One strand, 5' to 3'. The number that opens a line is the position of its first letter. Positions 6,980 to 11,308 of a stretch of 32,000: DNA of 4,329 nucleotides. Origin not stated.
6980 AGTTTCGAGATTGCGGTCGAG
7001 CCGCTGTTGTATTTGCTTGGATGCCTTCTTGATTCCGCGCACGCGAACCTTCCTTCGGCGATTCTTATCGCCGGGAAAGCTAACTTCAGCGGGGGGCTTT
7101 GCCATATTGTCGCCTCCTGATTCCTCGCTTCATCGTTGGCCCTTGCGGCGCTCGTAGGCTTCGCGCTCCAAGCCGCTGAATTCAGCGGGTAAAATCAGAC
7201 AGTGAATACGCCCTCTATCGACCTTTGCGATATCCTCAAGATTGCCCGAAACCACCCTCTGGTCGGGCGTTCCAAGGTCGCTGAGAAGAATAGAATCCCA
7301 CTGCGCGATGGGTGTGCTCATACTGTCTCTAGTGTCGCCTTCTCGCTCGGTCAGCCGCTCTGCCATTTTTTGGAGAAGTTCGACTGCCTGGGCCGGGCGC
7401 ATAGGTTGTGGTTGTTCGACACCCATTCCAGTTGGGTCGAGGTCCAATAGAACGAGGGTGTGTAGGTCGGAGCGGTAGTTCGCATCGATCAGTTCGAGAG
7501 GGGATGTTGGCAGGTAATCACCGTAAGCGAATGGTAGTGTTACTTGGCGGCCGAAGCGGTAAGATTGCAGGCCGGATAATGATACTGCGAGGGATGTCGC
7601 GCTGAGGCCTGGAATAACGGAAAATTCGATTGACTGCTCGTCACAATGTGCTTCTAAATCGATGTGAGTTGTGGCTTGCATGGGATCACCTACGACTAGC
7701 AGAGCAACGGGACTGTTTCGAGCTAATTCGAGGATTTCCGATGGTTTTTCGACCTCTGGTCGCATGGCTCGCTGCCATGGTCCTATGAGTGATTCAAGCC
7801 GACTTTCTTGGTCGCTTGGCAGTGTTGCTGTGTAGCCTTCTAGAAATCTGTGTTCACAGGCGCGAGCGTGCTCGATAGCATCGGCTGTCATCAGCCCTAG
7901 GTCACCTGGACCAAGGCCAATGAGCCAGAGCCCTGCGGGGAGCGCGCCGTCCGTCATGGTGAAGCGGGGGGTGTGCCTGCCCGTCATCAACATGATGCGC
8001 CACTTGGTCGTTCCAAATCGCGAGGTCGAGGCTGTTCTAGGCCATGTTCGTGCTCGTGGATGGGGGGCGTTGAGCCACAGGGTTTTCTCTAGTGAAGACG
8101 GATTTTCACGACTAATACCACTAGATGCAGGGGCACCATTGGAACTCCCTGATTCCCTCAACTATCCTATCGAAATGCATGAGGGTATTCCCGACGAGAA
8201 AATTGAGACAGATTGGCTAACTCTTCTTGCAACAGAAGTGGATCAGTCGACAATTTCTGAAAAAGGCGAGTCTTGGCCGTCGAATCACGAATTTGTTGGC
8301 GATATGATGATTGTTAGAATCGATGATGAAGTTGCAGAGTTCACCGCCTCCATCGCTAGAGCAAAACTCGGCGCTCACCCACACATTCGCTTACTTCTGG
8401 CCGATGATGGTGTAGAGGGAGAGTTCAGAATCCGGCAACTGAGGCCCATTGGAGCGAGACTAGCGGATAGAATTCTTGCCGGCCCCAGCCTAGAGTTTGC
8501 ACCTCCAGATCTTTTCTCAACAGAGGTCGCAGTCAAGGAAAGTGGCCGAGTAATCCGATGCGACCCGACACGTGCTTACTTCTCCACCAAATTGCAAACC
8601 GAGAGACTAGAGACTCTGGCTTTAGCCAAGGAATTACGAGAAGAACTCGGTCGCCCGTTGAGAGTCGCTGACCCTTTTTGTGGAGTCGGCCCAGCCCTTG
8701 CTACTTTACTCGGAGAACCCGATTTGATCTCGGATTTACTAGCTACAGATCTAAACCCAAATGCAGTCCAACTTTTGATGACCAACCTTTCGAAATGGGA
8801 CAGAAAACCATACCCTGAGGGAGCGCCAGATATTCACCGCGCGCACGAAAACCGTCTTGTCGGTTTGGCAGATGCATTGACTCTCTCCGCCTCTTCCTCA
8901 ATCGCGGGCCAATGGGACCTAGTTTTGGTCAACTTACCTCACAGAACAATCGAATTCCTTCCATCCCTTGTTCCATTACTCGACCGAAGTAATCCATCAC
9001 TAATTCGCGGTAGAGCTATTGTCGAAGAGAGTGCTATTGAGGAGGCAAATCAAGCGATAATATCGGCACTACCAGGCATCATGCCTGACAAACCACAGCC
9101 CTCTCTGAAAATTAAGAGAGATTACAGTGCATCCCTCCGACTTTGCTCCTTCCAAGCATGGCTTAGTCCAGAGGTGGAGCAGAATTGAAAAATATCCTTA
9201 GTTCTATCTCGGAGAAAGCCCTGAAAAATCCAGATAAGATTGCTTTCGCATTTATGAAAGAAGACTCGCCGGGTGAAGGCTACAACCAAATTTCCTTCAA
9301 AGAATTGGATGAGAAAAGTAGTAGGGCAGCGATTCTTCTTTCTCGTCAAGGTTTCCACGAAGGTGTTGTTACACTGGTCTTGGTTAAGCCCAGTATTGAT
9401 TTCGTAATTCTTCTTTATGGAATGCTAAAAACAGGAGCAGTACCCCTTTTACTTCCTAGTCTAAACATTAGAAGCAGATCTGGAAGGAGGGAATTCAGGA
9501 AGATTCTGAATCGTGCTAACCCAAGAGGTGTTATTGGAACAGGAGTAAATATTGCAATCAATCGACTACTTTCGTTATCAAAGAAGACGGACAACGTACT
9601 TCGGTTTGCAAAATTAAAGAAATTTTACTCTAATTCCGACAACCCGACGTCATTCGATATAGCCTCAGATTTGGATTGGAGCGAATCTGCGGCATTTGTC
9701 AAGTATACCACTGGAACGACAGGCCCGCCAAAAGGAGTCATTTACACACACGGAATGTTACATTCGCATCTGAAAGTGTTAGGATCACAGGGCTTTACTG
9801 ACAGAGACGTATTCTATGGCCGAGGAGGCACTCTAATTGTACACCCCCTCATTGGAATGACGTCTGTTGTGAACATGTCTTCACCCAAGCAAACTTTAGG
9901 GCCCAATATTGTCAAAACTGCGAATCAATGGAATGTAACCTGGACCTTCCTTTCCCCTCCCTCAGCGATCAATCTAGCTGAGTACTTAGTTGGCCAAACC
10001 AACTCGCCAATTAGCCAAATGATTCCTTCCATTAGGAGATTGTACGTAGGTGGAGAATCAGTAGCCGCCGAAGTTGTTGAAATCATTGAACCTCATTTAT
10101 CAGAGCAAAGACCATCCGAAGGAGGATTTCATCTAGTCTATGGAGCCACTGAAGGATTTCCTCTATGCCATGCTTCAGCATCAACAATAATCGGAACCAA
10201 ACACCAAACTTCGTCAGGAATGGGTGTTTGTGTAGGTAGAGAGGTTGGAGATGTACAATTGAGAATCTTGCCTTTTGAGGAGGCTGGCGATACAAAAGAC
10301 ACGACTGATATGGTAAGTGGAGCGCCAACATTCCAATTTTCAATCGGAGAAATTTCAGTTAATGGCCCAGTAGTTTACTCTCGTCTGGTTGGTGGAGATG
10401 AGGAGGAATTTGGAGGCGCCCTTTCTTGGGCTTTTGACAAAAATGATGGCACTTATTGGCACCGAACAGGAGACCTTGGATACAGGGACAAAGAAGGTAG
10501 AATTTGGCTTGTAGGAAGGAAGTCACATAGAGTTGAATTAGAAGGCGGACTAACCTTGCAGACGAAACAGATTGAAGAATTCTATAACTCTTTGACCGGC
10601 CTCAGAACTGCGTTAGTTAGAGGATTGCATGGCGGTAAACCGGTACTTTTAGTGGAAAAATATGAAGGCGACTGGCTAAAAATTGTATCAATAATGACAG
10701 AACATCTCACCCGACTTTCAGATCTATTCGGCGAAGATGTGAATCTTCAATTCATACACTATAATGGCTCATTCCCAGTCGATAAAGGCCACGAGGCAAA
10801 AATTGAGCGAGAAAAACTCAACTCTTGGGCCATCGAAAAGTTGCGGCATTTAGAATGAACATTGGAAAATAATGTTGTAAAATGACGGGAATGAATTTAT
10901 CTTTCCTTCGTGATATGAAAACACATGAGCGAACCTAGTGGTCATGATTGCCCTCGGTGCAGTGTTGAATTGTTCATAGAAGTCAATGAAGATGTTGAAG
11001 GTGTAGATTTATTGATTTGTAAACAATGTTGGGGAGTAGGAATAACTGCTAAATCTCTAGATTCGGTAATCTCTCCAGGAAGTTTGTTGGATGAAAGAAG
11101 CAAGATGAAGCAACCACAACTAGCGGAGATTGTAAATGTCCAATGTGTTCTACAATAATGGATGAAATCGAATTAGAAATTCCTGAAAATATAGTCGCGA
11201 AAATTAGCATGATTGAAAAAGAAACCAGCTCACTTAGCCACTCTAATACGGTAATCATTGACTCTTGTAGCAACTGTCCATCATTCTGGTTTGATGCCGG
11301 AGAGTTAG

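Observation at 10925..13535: Tandem cluster of paralogous zinc-ribbon proteins sharing an unassigned C-terminal Cys3-His 'DYCxxHQ' module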

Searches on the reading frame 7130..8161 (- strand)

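Call 81: search_protein_families(library=pfam, proteins=[window:7130-8161:-], max_evalue=0.001)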
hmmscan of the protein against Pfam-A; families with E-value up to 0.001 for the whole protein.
window:7130-8161:- (343 aa): 1 family
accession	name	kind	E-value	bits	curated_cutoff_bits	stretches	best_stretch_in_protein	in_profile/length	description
PF00590.25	TP_methylase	-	2.9e-18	67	27.8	1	78-311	2-211/212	Tetrapyrrole (Corrin/Porphyrin) Methylases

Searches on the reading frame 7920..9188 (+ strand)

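Call 81: search_protein_families(library=pfam, proteins=[window:7920-9188:+], max_evalue=0.001)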
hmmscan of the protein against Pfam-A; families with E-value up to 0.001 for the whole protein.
window:7920-9188:+ (422 aa): 2 families
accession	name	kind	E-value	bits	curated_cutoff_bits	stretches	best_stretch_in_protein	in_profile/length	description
PF25133.1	TYW2_N_2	-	1.1e-07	32.3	27.7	1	114-175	12-72/79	TYW2 N-terminal domain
PF02475.24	TRM5-TYW2_MTfase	-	1e-06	29.3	28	1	205-290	3-80/164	TRM5/TYW2 methyltransferase domain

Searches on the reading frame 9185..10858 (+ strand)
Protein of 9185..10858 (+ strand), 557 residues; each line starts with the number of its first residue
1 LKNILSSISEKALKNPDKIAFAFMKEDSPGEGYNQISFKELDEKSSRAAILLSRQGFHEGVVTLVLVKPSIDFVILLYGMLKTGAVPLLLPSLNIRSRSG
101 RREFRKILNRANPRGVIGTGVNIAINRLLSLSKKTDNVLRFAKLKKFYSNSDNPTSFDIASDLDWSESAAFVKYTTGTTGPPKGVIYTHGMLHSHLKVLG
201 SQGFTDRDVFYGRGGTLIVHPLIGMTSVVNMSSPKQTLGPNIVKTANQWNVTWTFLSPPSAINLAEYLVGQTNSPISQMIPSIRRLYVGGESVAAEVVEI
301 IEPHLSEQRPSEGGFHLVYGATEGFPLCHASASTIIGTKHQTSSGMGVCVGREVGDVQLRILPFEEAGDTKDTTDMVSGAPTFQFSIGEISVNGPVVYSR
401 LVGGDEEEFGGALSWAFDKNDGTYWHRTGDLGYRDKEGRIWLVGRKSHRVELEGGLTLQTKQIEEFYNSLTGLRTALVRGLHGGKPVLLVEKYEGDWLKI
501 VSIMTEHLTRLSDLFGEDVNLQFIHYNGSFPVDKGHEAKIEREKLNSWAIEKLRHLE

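Call 81: search_protein_families(library=pfam, proteins=[window:9185-10858:+], max_evalue=0.001)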
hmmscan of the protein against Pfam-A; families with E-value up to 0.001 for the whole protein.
window:9185-10858:+ (557 aa): 1 family
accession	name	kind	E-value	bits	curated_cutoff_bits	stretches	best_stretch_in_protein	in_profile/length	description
PF00501.34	AMP-binding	-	3.2e-32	112.2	29.9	1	10-368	3-362/384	AMP-binding enzyme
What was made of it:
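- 9185..10858 (+): AMP-binding enzyme gene. It is the first gene of a low-GC cassette (about 37-47% GC against 50-57% in the flanks) that also carries genes A and B. PF00501 at 112 bits (call 81).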

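Call 90: search_protein_families(library=padloc, proteins=[window:9185-10858:+], max_evalue=0.1)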
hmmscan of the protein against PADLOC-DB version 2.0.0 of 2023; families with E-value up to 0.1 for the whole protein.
window:9185-10858:+ (557 aa): 0 families

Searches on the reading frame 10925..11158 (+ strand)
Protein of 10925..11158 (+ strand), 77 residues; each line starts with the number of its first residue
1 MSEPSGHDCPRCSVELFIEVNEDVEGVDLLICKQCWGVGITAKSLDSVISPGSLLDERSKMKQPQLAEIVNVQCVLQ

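Call 3: search_protein_families(library=pfam, proteins=[window:10925-11158:+], max_evalue=10)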
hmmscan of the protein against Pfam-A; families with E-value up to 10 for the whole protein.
window:10925-11158:+ (77 aa): 2 families
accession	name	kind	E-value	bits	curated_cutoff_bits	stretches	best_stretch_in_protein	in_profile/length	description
PF13453.11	Zn_ribbon_TFIIB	-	0.0011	18.8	22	1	8-49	1-39/41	Transcription factor zinc-finger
PF12760.12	Zn_ribbon_IS1595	-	0.054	13.9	25.4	1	4-35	16-43/46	Transposase zinc-ribbon domain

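Call 4: search_protein_families(library=ncbifam, proteins=[window:10925-11158:+], max_evalue=10)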
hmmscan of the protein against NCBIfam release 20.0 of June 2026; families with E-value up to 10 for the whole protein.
window:10925-11158:+ (77 aa): 1 family
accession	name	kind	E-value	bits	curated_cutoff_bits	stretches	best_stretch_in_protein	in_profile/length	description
NF000485.1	TlmB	exception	0.023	13.9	625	1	10-49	72-109/292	bleomycin family antibiotic N-acetyltransferase TlmB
